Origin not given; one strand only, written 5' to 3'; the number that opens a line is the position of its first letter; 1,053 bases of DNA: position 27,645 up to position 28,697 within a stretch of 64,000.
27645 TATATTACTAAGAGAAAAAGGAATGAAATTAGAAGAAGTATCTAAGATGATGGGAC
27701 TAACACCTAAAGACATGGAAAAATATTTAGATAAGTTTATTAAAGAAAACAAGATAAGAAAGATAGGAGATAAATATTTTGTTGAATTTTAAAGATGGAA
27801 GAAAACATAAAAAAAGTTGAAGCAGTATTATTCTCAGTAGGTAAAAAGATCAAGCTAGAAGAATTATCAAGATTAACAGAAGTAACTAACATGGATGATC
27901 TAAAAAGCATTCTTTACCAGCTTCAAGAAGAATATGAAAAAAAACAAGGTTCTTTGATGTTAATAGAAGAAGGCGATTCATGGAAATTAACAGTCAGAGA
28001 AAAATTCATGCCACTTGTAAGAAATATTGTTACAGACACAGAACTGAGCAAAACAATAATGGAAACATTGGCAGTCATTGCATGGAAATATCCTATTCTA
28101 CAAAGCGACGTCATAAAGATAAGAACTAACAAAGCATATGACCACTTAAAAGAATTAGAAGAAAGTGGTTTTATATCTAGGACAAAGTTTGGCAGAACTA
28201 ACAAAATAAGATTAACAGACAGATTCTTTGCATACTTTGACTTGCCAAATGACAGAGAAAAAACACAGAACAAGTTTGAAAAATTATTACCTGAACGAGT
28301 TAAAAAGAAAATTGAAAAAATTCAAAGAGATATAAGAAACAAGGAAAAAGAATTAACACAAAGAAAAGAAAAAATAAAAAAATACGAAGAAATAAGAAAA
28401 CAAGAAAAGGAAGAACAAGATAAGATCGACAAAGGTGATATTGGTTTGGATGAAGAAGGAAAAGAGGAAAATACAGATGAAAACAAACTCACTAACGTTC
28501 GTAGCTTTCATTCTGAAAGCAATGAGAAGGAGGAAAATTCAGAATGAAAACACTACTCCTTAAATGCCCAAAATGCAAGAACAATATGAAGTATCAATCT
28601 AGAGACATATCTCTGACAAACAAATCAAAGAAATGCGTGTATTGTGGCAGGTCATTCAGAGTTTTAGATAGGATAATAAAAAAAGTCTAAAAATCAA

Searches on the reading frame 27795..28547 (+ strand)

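Call 70: search_protein_families(library=pfam, proteins=[window:27795-28547:+], max_evalue=0.001)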
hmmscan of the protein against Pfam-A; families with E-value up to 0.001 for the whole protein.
window:27795-28547:+ (250 aa): 2 families
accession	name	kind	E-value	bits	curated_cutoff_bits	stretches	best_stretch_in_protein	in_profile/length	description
PF04079.22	SMC_ScpB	-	7.4e-33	113.8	27.4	1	7-152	2-153/160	Segregation and condensation complex subunit ScpB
PF22665.2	DUF6293_C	-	0.00047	21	27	1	116-143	66-93/101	DUF6293 C-terminal winged helix domain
